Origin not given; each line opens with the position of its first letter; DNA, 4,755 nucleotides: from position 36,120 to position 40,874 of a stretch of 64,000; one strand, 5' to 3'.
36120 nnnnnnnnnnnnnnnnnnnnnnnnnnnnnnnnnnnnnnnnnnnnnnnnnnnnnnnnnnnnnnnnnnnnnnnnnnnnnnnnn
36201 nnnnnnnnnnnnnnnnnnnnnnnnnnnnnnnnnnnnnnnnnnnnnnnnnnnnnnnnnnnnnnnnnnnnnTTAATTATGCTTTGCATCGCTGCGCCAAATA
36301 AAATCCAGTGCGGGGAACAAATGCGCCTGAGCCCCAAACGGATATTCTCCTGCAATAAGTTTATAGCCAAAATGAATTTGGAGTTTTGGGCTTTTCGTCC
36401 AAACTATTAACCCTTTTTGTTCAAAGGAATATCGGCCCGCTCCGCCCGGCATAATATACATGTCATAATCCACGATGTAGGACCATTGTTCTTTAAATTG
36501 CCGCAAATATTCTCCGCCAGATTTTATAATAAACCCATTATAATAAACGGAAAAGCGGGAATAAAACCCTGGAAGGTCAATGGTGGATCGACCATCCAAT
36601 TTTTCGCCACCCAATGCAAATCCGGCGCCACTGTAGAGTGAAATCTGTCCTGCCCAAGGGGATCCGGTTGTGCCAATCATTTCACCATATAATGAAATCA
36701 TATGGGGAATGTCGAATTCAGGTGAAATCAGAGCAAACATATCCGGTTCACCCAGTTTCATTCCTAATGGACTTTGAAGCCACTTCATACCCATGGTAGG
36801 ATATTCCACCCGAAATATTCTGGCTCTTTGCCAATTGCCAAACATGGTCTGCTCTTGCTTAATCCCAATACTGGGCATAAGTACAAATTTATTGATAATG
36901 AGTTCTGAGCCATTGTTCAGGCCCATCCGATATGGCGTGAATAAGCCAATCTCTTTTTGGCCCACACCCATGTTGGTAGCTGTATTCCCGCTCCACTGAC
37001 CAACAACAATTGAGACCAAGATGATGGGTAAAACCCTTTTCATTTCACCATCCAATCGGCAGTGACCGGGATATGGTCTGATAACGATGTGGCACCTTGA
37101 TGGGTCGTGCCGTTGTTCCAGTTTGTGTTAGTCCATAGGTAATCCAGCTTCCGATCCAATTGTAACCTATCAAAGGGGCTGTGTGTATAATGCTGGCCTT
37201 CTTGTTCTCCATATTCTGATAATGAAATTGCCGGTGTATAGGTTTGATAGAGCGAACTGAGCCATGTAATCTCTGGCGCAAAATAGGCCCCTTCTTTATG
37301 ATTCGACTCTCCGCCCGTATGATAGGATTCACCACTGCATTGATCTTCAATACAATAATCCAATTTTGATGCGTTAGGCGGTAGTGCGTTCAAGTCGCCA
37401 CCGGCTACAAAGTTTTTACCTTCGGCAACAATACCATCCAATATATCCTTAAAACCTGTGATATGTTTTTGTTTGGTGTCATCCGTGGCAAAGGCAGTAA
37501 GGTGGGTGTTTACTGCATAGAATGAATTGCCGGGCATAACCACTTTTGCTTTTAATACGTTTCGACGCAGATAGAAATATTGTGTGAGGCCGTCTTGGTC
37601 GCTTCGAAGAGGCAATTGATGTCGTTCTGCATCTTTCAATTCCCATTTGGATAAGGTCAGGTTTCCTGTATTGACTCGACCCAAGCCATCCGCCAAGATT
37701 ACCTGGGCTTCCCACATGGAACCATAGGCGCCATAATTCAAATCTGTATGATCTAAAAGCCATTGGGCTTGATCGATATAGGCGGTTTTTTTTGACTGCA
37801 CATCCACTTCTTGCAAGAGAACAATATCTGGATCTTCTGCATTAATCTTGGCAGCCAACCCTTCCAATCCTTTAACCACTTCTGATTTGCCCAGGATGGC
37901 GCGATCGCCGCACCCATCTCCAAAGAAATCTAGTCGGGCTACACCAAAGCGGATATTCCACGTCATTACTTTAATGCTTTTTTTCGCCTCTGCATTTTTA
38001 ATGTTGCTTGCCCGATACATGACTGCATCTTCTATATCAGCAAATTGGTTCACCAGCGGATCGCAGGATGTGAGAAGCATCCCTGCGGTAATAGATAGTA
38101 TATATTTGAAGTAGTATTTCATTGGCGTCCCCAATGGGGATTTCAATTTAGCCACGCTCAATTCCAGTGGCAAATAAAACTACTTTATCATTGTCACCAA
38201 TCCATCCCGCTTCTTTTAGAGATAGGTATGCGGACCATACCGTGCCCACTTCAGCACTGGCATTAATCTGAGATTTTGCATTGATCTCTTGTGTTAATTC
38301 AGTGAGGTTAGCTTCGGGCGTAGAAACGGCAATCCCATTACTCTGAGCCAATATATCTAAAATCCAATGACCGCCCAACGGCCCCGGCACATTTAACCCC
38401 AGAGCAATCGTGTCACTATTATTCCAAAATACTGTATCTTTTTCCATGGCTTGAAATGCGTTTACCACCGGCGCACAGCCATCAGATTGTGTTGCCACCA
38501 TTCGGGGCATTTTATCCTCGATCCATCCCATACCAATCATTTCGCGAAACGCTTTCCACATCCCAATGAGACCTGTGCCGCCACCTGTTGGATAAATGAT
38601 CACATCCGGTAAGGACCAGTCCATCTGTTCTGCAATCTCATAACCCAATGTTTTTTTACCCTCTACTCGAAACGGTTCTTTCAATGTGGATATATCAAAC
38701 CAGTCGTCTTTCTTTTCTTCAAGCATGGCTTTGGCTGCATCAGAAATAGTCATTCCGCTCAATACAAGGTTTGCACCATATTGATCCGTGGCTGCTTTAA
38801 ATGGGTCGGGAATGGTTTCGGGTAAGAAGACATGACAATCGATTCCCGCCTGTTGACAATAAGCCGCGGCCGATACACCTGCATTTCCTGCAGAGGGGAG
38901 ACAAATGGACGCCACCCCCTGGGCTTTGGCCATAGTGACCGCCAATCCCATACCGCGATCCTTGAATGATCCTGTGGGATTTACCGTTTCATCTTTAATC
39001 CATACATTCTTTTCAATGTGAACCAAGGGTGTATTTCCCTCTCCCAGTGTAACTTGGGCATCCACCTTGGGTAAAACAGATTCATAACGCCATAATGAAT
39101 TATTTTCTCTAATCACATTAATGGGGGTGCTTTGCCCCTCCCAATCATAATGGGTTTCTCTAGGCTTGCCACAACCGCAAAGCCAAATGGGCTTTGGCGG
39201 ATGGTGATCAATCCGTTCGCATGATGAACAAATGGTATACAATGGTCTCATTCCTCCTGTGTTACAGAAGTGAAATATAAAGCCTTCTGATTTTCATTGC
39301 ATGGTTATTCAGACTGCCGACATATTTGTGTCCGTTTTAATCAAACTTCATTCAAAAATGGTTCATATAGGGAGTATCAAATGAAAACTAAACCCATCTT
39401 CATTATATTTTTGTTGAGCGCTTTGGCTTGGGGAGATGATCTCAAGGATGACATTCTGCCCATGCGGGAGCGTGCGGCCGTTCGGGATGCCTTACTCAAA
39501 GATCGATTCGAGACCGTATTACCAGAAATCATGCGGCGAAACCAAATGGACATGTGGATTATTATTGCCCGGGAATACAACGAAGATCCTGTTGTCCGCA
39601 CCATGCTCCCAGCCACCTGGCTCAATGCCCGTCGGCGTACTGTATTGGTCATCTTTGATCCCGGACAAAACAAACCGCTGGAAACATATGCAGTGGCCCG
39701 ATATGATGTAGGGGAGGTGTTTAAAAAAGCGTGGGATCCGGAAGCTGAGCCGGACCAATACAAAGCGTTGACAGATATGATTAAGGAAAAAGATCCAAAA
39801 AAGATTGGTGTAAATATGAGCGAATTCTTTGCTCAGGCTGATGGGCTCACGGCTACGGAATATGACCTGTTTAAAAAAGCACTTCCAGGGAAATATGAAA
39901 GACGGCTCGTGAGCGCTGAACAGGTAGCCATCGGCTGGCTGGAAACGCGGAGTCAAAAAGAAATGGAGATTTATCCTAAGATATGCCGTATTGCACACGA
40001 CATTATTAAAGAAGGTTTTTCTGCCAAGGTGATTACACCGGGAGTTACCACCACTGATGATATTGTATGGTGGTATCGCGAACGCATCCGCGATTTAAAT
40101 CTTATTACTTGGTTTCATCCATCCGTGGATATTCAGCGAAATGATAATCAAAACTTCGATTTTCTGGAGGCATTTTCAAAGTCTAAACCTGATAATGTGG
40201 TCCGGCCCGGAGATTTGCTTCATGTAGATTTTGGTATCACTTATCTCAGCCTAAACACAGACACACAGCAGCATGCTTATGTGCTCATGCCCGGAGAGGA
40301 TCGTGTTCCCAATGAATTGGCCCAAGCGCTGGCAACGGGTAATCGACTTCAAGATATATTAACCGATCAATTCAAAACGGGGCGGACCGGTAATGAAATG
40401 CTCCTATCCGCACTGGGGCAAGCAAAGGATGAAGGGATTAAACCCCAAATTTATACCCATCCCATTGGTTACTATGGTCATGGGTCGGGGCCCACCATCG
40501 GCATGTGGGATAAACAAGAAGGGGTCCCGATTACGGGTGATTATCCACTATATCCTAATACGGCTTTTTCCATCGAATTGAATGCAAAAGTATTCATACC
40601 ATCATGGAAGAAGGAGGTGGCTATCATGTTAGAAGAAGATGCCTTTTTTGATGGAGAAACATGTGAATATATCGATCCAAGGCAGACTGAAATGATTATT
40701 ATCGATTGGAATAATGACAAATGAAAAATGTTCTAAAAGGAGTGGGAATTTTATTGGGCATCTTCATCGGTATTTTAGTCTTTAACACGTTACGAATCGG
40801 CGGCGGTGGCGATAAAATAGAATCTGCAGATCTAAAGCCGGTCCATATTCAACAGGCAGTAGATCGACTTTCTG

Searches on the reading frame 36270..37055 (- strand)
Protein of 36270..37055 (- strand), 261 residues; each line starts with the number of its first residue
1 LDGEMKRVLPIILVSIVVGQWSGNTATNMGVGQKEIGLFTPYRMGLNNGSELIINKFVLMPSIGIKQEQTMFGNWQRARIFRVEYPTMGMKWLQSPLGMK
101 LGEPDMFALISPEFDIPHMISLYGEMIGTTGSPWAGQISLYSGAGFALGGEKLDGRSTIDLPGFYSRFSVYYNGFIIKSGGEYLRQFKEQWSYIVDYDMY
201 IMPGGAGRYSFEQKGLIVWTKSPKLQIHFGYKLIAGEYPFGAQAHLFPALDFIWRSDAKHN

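Call 7: search_protein_families(library=pfam, proteins=[window:36270-37055:-], max_evalue=0.00001)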
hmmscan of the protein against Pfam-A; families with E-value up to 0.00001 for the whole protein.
window:36270-37055:- (261 aa): 0 families

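Call 69: search_protein_families(library=pfam, proteins=[window:36270-37055:-], max_evalue=0.01)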
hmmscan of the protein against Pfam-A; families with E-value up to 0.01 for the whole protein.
window:36270-37055:- (261 aa): 0 families

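Call 83: search_protein_families(library=ncbifam, proteins=[window:36270-37055:-], max_evalue=0.01)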
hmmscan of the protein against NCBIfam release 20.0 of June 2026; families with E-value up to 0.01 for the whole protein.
window:36270-37055:- (261 aa): 0 families

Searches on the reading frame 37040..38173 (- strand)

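Call 7: search_protein_families(library=pfam, proteins=[window:37040-38173:-], max_evalue=0.00001)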
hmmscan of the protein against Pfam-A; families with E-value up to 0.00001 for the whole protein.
window:37040-38173:- (377 aa): 1 family
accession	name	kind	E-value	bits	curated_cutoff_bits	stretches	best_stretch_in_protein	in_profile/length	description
PF03372.29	Exo_endo_phos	-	2.5e-15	57.2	24.5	1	70-367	1-225/225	Endonuclease/Exonuclease/phosphatase family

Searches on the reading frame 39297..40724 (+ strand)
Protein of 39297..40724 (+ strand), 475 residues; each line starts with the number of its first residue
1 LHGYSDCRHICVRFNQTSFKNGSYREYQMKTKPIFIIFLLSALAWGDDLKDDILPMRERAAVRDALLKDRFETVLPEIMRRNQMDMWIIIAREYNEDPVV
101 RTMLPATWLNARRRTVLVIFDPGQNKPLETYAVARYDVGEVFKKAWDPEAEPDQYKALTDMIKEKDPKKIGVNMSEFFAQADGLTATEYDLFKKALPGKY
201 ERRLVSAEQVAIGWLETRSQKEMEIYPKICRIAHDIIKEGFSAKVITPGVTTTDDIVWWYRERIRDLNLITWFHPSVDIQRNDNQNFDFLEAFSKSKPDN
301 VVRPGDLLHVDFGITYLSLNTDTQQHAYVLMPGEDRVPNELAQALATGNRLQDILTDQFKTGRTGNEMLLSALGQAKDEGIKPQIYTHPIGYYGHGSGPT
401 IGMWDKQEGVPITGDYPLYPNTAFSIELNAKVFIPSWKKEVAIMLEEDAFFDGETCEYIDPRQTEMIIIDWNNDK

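Call 7: search_protein_families(library=pfam, proteins=[window:39297-40724:+], max_evalue=0.00001)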
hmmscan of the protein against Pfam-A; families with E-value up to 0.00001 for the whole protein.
window:39297-40724:+ (475 aa): 1 family
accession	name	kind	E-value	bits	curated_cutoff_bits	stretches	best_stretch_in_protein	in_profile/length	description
PF00557.29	Peptidase_M24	-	1.4e-09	38.5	23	1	228-447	5-202/208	Metallopeptidase family M24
